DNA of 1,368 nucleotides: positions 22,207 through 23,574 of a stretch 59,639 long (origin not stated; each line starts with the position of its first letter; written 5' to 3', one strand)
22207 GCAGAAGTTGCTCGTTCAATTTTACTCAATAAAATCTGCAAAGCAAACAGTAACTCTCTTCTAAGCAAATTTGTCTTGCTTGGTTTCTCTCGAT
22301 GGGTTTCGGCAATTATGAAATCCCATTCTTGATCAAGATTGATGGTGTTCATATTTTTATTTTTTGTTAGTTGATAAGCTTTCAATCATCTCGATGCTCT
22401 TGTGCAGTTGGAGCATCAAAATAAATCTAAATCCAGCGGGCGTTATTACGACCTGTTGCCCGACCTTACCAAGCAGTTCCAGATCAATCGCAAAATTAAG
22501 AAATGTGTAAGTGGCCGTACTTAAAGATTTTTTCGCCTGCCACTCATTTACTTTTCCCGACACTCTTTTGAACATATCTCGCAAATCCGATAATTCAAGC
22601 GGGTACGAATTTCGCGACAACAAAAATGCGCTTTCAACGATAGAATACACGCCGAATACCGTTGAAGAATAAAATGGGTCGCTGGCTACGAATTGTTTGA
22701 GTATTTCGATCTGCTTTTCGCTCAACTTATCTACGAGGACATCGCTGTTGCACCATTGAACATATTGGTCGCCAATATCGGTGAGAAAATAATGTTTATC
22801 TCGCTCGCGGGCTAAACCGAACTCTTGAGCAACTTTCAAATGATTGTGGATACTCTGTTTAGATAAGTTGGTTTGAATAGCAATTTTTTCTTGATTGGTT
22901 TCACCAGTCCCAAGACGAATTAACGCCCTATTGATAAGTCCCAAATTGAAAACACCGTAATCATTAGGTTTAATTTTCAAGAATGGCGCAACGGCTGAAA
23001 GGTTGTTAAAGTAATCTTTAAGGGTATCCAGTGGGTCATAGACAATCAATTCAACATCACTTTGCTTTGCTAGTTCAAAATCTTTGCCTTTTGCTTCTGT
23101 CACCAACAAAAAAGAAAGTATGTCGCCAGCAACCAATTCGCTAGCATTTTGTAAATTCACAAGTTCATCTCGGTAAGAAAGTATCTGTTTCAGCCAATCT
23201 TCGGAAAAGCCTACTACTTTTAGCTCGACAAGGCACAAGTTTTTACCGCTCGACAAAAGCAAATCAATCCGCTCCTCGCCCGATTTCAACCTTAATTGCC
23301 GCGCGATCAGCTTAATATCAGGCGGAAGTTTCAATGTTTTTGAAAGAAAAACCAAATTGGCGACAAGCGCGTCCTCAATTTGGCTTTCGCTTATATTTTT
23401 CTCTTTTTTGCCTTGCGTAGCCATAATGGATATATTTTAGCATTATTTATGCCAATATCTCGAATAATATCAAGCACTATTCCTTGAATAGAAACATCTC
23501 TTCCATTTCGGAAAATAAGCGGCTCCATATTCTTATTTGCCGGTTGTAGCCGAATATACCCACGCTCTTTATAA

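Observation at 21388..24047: Low-GC island fused to lexA encodes a NucS-like nuclease-wHTH protein, an HNH endonuclease and two small proteins: candidate SOS-coupled nuclease or defence module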

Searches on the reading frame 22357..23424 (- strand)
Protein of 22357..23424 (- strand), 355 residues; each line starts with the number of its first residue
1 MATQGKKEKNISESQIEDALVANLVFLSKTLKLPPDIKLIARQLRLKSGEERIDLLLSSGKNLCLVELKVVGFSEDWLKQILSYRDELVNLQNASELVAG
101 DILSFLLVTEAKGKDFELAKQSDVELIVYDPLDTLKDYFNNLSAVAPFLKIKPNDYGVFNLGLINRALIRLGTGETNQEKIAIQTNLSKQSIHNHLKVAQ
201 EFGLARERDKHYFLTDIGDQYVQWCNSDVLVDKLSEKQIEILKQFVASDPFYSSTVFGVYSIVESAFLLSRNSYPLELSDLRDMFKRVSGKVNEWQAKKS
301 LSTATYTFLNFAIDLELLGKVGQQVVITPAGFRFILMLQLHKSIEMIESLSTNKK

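Call 3: search_protein_families(library=pfam, proteins=[window:22357-23424:-], max_evalue=1)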
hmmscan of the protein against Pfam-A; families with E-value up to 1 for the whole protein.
window:22357-23424:- (355 aa): 5 families
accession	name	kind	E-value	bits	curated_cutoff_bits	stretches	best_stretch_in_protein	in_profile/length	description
PF14947.12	HTH_45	-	0.00094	19.6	25.5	1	173-222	17-66/77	Winged helix-turn-helix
PF03749.19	SfsA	-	0.011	16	22.8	1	32-75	17-58/138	Sugar fermentation stimulation protein RE domain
PF25213.1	HVO_A0261_N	-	0.021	15.2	35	1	168-221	17-70/86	HVO_A0261 N-terminal domain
PF02796.21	HTH_7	-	0.023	15.2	23.8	1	164-192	11-38/45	Helix-turn-helix domain of resolvase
PF00196.25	GerE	-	0.64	10.1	23.5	0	173-197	16-39/57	Bacterial regulatory proteins, luxR family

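Call 5: search_protein_families(library=padloc, proteins=[window:22357-23424:-], max_evalue=1)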
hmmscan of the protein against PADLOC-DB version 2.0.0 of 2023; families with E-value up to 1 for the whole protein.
window:22357-23424:- (355 aa): 7 families
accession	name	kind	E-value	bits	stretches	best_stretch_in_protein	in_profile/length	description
PDLC04944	PDC-S18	-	2.9e-06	24.8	1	21-84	26-88/307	-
PDLC04916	PDC-S11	-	0.0011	16.1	1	7-92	19-98/358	-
PDLC04803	PDC-S02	-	0.0059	14.3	1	9-84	117-194/269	-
PDLC04807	PDC-S02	-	0.0086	13.3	1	7-85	196-276/351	-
PDLC01434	CasR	-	0.0088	13.9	1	170-222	136-190/191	"CAS-I,CAS-II,CAS-III,CAS-IV,CAS-V,CAS-VI; associated_signaling"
PDLC01879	CARF3--CARF_TM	-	0.01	13.5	1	134-219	140-214/222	-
PDLC01438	Csa3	-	0.017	13.2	1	168-240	157-219/305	"CAS-I,CAS-II,CAS-III,CAS-IV,CAS-V,CAS-VI; associated_signaling"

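Call 6: search_protein_families(library=ncbifam, proteins=[window:22357-23424:-], max_evalue=1)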
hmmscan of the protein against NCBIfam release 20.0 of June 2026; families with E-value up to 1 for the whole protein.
window:22357-23424:- (355 aa): 1 family
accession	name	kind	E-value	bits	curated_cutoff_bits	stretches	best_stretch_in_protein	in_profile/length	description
NF053610.1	Sso10a_fam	subfamily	2.4e-05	24.3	60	1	175-221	17-63/64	Sso10a family chromatin protein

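Call 7: search_protein_families(library=phrogs, proteins=[window:22357-23424:-], max_evalue=1)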
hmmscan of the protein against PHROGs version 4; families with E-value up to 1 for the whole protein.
window:22357-23424:- (355 aa): 2 families
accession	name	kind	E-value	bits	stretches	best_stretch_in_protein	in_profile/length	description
phrog_10155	-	unknown function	0.063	14.4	1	185-267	10-88/121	-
phrog_35756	-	unknown function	0.12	13.3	1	180-236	40-94/144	-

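Call 8: search_solved_structures(query=window:22357-23424:-, max_evalue=10, show_alignments=2)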
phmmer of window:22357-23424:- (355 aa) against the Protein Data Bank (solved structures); distinct sequences matched with E-value up to 10: 4.
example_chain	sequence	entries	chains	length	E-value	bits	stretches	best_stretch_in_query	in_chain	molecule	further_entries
9irc_B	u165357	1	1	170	0.5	12.9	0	217-257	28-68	TLR adapter interacting with SLC15A4 on the lysosome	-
10pl_A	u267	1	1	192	0.78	12.2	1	256-322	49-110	HEAT repeat domain-containing protein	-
8grq_D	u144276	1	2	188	0.97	11.9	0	252-326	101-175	H2B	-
1y0u_A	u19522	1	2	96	1.3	11.5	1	156-218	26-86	arsenical resistance operon repressor, putative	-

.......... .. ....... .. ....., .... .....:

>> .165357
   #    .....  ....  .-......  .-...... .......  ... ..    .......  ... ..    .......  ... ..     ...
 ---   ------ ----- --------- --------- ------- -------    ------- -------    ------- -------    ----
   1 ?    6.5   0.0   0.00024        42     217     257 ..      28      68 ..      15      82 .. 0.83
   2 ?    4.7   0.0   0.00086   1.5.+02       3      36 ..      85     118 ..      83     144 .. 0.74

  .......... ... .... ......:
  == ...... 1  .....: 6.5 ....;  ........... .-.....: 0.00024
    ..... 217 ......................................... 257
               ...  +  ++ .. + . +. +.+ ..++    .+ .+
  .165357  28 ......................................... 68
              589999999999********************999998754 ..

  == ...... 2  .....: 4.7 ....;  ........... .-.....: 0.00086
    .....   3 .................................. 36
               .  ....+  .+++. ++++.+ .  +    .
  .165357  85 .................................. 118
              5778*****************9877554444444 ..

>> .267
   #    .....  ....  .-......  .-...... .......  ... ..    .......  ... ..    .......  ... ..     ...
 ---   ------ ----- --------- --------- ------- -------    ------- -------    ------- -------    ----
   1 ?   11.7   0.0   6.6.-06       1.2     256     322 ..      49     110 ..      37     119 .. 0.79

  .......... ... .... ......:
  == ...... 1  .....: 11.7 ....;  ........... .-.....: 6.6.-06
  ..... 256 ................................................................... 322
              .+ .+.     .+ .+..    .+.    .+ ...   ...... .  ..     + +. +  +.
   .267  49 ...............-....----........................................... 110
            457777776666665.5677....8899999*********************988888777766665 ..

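Call 9: find_homologous_proteins(query=window:22357-23424:-, max_evalue=0.001)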
Query window:22357-23424:- (355 aa): 223 proteins with E <= 0.001 among 5597 candidates; the best 120 are listed.
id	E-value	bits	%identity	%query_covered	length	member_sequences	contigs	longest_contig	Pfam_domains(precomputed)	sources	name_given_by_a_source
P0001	7.9e-211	717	94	100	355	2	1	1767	-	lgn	-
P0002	3.3e-206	702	93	99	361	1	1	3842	-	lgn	-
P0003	5.8e-205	698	92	100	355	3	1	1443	-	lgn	-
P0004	2.9e-200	682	89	100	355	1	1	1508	-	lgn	-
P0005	1.0e-199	681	88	100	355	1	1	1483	-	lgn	-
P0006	2.4e-191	653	86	100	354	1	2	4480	-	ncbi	-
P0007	2.3e-189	647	85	100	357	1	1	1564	PF12802.14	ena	-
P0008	1.3e-187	641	84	97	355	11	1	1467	-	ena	-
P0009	8.3e-186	635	82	99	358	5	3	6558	-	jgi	-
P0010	8.9e-185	632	81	99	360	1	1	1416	-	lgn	-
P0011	3.9e-182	623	80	99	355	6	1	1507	-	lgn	-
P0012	6.3e-182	622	80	99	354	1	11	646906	-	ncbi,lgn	-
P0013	1.0e-181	622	81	99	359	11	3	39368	PF12802.14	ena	-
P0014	3.3e-181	620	81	99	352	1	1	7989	-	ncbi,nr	ncbi:MAG: hypothetical protein NT145_02740 [Elusimicrobia bacterium]|nr:hypothetical protein [Elusim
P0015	4.8e-180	616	81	99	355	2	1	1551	-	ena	-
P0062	4.2e-139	481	63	98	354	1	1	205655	PF06250.18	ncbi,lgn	-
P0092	5.6e-133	461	60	98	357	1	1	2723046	PF24409.2,PF25213.2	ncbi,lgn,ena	-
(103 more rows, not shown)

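Call 10: find_encoding_contigs(protein=P0012, flank=6000, max_places=4)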
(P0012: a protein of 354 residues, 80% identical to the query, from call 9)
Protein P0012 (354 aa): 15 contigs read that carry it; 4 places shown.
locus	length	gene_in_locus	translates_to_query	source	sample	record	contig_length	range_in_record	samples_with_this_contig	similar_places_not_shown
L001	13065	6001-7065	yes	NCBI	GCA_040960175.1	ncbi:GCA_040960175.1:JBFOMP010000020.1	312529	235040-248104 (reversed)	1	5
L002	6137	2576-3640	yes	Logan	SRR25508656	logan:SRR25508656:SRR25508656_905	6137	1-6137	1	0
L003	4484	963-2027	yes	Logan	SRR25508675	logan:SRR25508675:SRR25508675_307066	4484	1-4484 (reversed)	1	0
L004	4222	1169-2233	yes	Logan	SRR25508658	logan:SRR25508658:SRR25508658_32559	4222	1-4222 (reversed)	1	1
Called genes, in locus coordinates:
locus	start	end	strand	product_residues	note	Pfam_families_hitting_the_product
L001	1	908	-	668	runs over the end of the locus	PF03063:Prismane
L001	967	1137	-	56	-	PF12837:Fer4_6 (faint), PF13183:Fer4_8 (faint), PF13237:Fer4_10 (weak), PF14697:Fer4_21 (weak), PF12838:Fer4_7, PF13187:Fer4_9 (weak), PF12797:Fer4_2 (weak), PF00037:Fer4, +1 more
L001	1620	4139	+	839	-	PF00317:Ribonuc_red_lgN, PF02867:Ribonuc_red_lgC, PF12637:TSCPD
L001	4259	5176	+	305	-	-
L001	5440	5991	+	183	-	PF01555:N6_N4_Mtase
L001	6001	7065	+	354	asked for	-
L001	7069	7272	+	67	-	-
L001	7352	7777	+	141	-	PF01844:HNH, PF14279:HNH_5 (weak)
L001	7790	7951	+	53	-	-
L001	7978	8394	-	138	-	PF01894:YjbQ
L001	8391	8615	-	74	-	-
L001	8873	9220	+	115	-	PF13442:Cytochrome_CBB3, PF00034:Cytochrom_C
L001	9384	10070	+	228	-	PF00027:cNMP_binding, PF13545:HTH_Crp_2, PF00325:Crp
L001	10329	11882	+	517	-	PF21563:Mcp40H-20_sensor (faint), PF00672:HAMP, PF00512:HisKA, PF02518:HATPase_c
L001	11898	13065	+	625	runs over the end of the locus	PF02743:dCache_1, PF00672:HAMP, PF02518:HATPase_c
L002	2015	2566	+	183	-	PF01555:N6_N4_Mtase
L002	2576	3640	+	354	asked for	-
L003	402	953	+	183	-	PF01555:N6_N4_Mtase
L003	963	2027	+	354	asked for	-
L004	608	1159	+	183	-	PF01555:N6_N4_Mtase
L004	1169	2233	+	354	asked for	-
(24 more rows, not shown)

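Call 11: find_encoding_contigs(protein=P0092, flank=6000, max_places=3)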
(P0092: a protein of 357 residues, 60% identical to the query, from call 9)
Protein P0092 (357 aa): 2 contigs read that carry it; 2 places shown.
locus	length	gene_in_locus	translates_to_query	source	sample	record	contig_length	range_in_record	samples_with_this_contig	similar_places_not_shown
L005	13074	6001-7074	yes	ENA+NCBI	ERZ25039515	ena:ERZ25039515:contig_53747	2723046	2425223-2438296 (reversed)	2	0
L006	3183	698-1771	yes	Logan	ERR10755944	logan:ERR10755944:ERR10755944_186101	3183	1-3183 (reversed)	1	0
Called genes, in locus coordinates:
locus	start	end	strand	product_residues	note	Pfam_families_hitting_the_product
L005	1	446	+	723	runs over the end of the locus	PF02985:HEAT (faint), PF13646:HEAT_2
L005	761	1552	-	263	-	PF01548:DEDD_Tnp_IS110, PF02371:Transposase_20 (weak)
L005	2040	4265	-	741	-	PF18962:Por_Secre_tail (weak), PF13860:FlgD_ig (weak)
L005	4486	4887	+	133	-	PF05168:HEPN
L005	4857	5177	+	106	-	PF01909:NTP_transf_2, PF18765:Polbeta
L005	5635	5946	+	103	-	PF01555:N6_N4_Mtase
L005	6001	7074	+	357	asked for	PF24409:wHTH-PRTase_assc (faint), PF25213:HVO_A0261_N (weak)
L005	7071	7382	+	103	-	-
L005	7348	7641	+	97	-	PF01844:HNH (weak)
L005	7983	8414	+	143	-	PF00011:HSP20, PF17886:ArsA_HSP20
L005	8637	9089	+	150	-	PF27746:Small_heat_shock_put (weak), PF00011:HSP20, PF17886:ArsA_HSP20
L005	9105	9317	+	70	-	-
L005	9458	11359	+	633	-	PF00012:HSP70, PF06723:MreB_Mbl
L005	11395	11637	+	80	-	PF01192:RNA_pol_Rpb6 (weak)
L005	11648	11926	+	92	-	PF09723:Zn_ribbon_8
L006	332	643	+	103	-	PF01555:N6_N4_Mtase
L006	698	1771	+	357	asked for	PF24409:wHTH-PRTase_assc (faint), PF25213:HVO_A0261_N (weak)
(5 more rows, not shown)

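Call 12: find_encoding_contigs(protein=P0062, flank=6000, max_places=3)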
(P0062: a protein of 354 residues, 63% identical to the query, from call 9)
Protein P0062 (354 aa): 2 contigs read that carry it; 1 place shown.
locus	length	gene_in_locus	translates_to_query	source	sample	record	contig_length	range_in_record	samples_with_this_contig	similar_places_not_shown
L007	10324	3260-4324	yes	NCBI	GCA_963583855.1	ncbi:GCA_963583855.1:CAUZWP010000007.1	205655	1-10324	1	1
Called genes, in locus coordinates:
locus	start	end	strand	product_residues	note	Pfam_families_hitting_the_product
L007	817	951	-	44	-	-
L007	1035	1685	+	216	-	PF00551:Formyl_trans_N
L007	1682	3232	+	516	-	PF02142:MGS, PF01808:AICARFT_IMPCHas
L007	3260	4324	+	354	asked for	PF06250:YhcG_C (weak)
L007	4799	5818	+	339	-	PF00022:Actin (faint), PF06723:MreB_Mbl, PF00012:HSP70, PF14450:FtsA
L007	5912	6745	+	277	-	PF04085:MreC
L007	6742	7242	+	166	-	PF04093:MreD (weak)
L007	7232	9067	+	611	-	PF03717:PBP_dimer, PF00905:Transpeptidase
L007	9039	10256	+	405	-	PF01098:FTSW_RODA_SPOVE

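Call 14: find_related_loci(query=window:22357-23424:-, collection=genome_contigs, flank=5000)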
Query window:22357-23424:- (355 aa) in genome_contigs; peptide patterns used: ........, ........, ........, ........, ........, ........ (x = any residue, [..] = any of these).
248 stretches matched a pattern; 17 encode a relative of the query (tblastn E <= 1e-3); 17 distinct loci.
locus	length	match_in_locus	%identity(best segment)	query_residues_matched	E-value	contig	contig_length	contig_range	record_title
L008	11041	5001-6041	80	6-352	0e+0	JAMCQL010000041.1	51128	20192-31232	MAG: Bacteroidetes bacterium isolate FK_Sedi_A_Bin.46 NODE_1161_length_51128_cov_242.341, whole genome shotgun sequence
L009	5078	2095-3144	80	6-355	0e+0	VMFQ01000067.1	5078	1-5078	MAG: Parcubacteria group bacterium Gr01-1014_33 G01um101433_scaffold_10753, whole genome shotgun sequence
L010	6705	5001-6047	75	6-354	1e-175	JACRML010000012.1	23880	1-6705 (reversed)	MAG: Deltaproteobacteria bacterium isolate NC_groundwater_1906_Pr3_S2p5_42_12 SR2-18-S2p5_coassembly_scaffold_140559, wh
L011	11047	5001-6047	74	6-354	2e-173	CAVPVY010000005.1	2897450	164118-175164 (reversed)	MAG: uncultured Planctomycetota bacterium isolate MFD09964.bin.1.59 genome assembly, contig: contig_4244, whole genome s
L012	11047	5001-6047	72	6-354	9e-171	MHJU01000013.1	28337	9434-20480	MAG: Candidatus Jacksonbacteria bacterium RIFCSPLOWO2_02_FULL_44_20 rifcsplowo2_02_scaffold_2116, whole genome shotgun s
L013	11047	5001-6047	68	6-354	2e-163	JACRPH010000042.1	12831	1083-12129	MAG: Candidatus Woesearchaeota archaeon isolate NC_groundwater_1982_Pr3_S-0.2um_39_12 scaffold_43779, whole genome shotg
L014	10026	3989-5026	68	6-351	2e-161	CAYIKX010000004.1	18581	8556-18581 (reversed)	MAG TPA_asm: uncultured Methanosarcinales archaeon isolate ERP119705_co20_50 genome assembly, contig: NODE_3000_length_1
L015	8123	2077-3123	68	6-354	8e-159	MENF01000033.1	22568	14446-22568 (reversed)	MAG: Bacteroidetes bacterium GWA2_32_17 gwa2_scaffold_13721, whole genome shotgun sequence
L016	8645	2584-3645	63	1-354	3e-150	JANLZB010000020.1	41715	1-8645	MAG: Bacteroidota bacterium isolate OTE_14_metabat.108 OTE_14_k141_4437848, whole genome shotgun sequence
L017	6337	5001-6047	63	6-354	3e-148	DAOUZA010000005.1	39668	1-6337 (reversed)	MAG TPA_asm: Dehalococcoidia bacterium isolate CSMAG_941 CSMAG_941_k141_3452065_length_39668_cov_52.9711, whole genome s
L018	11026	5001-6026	60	6-347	3e-138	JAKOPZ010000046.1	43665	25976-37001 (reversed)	MAG: Chloroflexota bacterium isolate all_maxbin.084 k201_125560, whole genome shotgun sequence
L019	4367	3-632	80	143-352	2e-115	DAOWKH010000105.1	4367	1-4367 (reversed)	MAG TPA_asm: Candidatus Omnitrophota bacterium isolate CSMAG_2090 CSMAG_2090_k141_2339354_length_4367_cov_15.0000, whole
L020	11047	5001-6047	60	6-354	2e-143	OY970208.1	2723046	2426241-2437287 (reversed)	MAG: uncultured candidate division Zixibacteria bacterium isolate MFD04408.bin.1.44 genome assembly, chromosome: 1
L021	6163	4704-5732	48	9-351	1e-106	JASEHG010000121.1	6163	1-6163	MAG: Candidatus Brocadiaceae bacterium isolate Yes70-17 NODE_121_length_6163_cov_4.665521, whole genome shotgun sequence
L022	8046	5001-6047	70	6-354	4e-169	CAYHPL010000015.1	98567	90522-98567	MAG TPA_asm: uncultured Chitinophagales bacterium isolate ERP119705_co15_15 genome assembly, contig: NODE_102_length_985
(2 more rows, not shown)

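Call 17: find_encoding_contigs(protein=P0002, flank=5000, max_places=3)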
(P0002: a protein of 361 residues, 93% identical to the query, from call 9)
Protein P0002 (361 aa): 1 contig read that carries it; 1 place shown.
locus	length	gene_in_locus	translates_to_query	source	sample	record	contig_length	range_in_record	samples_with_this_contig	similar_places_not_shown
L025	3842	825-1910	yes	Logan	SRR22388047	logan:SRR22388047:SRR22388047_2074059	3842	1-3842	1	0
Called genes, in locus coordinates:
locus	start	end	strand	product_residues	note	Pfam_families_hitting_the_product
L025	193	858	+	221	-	PF01726:LexA_DNA_bind, PF00717:Peptidase_S24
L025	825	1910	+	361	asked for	-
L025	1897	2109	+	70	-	-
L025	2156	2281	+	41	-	-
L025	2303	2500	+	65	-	-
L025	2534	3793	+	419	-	PF04851:ResIII (weak), PF00270:DEAD, PF00271:Helicase_C, PF16124:RecQ_Zn_bind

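Call 18: find_encoding_contigs(protein=P0006, flank=5000, max_places=3)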
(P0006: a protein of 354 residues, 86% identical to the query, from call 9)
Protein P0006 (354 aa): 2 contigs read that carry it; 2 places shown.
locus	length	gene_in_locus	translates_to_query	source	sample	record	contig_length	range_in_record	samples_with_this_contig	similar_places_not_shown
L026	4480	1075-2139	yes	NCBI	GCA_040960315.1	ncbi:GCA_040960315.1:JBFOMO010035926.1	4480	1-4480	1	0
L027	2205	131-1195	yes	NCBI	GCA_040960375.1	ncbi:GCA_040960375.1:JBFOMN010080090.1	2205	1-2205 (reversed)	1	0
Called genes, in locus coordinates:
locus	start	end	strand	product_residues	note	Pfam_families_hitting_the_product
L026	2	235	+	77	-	?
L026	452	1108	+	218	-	PF01726:LexA_DNA_bind, PF00717:Peptidase_S24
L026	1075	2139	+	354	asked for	-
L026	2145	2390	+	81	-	-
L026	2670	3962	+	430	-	PF08529:NusA_N, PF00575:S1 (weak), PF13184:KH_NusA_1st, PF26594:KH_NusA_2nd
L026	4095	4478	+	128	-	?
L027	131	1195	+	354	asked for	-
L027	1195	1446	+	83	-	-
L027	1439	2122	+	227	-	PF01555:N6_N4_Mtase, PF05148:Methyltransf_8 (weak), PF08241:Methyltransf_11 (faint)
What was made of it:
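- In L027 p354-p83-M2 form an overlapping operon directly behind lexA (call 18).
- Tried and rejected: The same lexA-p355 junction occurs in three other assemblies (calls 17, 18).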

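Call 19: find_encoding_contigs(protein=P0009, flank=5000, max_places=3)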
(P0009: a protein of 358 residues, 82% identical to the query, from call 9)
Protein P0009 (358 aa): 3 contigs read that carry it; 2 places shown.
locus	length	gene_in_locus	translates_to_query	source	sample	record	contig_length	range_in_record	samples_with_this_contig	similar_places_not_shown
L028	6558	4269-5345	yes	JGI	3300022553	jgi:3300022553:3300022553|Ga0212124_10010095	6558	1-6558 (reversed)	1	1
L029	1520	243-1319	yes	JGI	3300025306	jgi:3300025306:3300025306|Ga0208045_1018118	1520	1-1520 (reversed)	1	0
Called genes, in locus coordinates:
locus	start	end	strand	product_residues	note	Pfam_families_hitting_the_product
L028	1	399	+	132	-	?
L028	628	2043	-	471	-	PF03845:Spore_permease, PF13520:AA_permease_2, PF00324:AA_permease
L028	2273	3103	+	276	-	PF02254:TrkA_N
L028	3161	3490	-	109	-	-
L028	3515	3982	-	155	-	-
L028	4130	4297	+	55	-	-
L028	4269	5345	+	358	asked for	-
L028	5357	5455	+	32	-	-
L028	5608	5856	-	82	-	-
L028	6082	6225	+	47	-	-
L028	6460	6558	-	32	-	?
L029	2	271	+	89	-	?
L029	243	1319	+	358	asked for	-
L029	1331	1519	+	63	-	?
